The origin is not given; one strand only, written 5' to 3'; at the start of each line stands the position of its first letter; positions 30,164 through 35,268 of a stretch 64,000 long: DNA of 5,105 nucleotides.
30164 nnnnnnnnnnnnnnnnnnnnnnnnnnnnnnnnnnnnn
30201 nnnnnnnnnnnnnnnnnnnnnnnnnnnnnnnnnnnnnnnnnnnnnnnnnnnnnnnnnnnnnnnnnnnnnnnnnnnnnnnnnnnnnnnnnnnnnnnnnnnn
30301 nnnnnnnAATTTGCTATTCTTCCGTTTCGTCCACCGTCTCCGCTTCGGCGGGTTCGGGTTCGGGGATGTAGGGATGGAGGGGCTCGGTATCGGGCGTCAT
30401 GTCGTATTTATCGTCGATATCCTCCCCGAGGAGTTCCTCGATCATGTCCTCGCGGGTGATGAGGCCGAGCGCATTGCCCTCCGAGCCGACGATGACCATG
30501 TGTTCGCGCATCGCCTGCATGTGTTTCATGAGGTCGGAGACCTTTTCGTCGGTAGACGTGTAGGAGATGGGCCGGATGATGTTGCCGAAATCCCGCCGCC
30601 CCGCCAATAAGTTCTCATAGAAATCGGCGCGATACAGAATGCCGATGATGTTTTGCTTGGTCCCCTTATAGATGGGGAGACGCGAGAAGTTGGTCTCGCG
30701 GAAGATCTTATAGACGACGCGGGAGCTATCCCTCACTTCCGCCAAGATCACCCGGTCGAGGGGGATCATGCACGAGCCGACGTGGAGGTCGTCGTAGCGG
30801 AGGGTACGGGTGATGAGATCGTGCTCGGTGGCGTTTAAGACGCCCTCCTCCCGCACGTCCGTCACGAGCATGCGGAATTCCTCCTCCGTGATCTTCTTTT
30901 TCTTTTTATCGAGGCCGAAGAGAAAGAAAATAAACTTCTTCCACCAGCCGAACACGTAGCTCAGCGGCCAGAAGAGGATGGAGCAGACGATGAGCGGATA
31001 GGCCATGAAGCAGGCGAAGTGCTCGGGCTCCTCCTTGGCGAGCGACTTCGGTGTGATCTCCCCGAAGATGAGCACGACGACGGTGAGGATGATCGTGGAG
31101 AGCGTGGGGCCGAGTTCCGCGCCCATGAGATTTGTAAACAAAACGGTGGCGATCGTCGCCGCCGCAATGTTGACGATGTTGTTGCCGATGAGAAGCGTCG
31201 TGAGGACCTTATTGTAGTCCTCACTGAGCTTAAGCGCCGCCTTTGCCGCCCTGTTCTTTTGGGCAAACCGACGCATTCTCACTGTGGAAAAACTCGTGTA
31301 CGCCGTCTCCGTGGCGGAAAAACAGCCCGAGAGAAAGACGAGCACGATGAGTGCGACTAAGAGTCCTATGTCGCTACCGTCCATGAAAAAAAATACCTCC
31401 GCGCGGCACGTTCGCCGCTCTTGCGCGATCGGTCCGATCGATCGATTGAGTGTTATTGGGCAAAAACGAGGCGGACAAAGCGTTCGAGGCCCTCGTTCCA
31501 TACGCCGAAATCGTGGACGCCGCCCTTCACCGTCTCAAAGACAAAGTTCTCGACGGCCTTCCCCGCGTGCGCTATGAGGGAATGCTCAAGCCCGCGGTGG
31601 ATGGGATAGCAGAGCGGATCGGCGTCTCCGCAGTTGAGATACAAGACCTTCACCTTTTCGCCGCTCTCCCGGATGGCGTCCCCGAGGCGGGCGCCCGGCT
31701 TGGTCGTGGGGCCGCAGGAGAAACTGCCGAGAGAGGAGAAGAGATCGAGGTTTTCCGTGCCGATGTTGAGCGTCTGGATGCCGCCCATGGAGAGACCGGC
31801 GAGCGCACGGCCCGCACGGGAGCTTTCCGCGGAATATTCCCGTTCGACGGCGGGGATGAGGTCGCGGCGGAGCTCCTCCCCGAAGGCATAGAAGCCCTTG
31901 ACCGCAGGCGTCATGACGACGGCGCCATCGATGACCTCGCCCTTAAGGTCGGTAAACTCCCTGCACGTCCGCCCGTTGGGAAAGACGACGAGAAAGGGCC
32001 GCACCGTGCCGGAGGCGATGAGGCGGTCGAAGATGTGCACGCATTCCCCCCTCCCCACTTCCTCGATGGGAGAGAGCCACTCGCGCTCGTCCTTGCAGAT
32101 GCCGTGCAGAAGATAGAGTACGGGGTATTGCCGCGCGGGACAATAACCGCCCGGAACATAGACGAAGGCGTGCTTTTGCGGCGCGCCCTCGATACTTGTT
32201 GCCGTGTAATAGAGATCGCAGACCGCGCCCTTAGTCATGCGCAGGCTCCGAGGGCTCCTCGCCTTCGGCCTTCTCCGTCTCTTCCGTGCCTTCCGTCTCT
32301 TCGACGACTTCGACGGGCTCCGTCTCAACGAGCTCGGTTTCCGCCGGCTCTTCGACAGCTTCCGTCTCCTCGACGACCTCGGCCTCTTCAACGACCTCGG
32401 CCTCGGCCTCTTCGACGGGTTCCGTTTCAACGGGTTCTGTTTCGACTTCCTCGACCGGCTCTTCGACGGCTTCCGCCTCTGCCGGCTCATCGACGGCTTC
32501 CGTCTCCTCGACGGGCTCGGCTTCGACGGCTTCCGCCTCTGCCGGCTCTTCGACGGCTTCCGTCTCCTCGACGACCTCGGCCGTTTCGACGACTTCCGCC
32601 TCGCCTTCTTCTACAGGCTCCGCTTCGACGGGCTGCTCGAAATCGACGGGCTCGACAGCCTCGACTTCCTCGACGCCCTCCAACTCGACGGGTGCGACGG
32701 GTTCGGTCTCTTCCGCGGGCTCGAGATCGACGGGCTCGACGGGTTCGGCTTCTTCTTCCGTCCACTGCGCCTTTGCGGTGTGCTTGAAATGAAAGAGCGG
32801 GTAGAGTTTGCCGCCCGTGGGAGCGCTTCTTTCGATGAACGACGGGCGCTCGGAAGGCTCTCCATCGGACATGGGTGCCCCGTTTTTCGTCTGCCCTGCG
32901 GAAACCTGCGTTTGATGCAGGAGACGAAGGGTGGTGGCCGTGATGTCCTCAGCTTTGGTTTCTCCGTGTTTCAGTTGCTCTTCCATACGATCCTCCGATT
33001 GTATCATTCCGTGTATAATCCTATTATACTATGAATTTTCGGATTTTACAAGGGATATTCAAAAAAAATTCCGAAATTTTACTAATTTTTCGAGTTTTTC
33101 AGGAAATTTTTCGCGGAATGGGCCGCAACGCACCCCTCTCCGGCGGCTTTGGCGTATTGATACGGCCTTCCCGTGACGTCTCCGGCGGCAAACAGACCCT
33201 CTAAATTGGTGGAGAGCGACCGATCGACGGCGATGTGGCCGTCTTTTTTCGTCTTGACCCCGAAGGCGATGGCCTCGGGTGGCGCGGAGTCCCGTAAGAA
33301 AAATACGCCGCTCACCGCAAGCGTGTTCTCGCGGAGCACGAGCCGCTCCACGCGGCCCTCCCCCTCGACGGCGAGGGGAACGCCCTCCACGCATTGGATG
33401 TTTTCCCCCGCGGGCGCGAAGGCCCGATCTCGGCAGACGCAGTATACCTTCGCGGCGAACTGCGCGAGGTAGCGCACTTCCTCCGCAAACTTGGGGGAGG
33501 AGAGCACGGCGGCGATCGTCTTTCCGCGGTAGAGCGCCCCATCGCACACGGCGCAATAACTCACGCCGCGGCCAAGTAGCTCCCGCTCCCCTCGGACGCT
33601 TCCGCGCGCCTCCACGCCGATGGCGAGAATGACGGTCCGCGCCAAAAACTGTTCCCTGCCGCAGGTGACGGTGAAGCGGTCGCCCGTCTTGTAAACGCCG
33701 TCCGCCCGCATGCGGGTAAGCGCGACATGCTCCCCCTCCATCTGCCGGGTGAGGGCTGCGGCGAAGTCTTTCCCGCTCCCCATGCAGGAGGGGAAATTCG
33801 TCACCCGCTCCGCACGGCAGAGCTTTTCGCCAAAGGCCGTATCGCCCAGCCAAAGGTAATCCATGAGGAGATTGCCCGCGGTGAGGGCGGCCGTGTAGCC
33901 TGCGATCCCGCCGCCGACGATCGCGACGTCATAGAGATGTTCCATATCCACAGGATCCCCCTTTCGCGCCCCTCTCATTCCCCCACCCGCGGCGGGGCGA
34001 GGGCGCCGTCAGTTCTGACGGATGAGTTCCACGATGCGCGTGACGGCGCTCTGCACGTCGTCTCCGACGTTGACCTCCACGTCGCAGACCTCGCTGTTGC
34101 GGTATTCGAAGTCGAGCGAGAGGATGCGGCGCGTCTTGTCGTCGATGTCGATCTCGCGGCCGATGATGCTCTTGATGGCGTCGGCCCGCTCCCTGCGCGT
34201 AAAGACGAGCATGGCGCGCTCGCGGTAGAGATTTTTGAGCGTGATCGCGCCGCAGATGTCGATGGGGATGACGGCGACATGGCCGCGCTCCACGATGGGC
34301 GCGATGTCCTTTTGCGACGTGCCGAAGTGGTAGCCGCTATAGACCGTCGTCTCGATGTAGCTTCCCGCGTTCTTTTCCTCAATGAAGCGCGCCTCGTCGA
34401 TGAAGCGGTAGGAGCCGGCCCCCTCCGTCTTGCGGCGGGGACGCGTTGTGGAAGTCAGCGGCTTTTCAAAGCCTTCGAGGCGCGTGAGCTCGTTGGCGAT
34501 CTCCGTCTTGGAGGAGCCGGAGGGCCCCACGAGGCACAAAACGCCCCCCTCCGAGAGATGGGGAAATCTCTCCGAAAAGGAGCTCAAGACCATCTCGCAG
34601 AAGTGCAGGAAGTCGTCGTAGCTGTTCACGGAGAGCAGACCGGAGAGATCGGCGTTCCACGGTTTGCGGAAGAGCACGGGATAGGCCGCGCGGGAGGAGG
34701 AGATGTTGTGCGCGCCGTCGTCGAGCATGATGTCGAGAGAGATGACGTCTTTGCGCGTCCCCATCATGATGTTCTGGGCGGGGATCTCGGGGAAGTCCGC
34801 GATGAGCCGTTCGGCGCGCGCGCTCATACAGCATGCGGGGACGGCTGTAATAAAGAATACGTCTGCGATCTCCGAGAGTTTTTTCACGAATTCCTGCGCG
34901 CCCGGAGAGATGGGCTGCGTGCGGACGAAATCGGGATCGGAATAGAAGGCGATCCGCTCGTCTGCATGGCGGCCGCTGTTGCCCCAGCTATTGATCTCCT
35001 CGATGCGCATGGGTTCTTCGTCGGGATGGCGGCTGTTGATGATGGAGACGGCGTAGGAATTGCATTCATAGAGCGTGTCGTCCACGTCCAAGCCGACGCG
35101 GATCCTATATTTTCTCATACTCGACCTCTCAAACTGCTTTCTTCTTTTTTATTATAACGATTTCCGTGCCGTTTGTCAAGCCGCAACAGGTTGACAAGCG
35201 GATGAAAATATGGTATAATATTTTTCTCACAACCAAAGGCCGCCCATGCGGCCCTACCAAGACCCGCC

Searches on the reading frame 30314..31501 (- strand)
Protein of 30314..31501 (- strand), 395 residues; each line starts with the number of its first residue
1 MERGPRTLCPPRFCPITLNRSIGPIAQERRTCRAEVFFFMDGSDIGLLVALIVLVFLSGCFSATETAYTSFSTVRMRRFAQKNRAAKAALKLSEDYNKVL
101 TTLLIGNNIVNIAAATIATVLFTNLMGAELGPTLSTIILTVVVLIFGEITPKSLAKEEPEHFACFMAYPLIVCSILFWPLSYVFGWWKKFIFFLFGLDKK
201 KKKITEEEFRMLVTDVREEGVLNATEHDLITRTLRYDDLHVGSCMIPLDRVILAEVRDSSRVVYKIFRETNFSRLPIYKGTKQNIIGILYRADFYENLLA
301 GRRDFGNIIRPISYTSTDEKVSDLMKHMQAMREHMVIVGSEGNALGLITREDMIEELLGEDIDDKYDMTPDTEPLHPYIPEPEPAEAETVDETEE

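Call 29: search_protein_families(library=pfam, proteins=[window:30314-31501:-], max_evalue=0.001)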
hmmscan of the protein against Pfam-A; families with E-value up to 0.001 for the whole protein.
window:30314-31501:- (395 aa): 2 families
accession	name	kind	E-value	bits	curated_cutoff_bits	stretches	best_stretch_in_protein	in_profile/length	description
PF01595.25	CNNM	-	3e-50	170.9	28.4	1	51-226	3-181/181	Cyclin M transmembrane N-terminal domain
PF00571.33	CBS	-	4.5e-10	40.1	24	1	310-358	7-56/57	CBS domain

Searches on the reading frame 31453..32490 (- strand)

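Call 29: search_protein_families(library=pfam, proteins=[window:31453-32490:-], max_evalue=0.001)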
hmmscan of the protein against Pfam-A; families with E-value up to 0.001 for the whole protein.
window:31453-32490:- (345 aa): 1 family
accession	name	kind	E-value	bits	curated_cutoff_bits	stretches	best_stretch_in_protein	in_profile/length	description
PF00756.26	Esterase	-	1.1e-17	65.1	22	1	107-262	9-153/251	Putative esterase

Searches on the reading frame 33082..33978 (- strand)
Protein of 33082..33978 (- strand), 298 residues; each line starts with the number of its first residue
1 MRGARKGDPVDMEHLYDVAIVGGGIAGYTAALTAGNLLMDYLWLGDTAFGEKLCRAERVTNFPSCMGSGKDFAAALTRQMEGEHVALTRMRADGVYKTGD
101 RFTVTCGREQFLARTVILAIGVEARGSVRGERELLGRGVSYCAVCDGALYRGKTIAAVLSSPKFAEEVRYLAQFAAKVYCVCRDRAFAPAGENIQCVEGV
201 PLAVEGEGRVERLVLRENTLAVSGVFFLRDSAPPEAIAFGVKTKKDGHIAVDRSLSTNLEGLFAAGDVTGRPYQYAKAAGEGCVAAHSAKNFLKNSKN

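Call 29: search_protein_families(library=pfam, proteins=[window:33082-33978:-], max_evalue=0.001)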
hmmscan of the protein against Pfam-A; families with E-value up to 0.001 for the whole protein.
window:33082-33978:- (298 aa): 3 families
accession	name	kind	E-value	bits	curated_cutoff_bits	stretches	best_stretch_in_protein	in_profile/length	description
PF07992.20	Pyr_redox_2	-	2e-17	64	26.1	1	16-282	1-291/291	Pyridine nucleotide-disulphide oxidoreductase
PF01134.28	GIDA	-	5.6e-06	26.1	22.1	0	253-296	347-390/391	Glucose inhibited division protein A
PF00890.30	FAD_binding_2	-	4.9e-05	23.1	20.4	0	238-276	370-406/414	FAD binding domain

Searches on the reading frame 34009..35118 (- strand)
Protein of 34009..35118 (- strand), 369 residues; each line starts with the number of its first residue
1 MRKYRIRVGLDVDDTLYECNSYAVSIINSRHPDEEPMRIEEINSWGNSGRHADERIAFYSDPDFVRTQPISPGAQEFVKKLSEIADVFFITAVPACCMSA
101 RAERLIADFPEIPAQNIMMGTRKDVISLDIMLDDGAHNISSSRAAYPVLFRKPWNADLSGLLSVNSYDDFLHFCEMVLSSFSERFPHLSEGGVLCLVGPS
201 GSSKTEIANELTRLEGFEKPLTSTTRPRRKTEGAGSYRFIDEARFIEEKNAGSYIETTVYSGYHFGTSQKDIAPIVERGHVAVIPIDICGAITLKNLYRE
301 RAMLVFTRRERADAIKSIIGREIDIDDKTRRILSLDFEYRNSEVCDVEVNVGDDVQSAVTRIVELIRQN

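Call 29: search_protein_families(library=pfam, proteins=[window:34009-35118:-], max_evalue=0.001)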
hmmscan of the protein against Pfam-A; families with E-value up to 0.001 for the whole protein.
window:34009-35118:- (369 aa): 2 families
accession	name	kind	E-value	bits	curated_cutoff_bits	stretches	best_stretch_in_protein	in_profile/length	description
PF06941.18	NT5C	-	1.7e-15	57.8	24.8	1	8-170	4-170/180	5' nucleotidase, deoxy (Pyrimidine), cytosolic type C protein (NT5C)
PF00625.27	Guanylate_kin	-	2.5e-14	53.8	25.2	1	194-368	5-181/182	Guanylate kinase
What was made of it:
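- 34009..35118 (-): NT5C-guanylate kinase fusion (369 aa). Pfam NT5C + Guanylate_kin (call 29).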
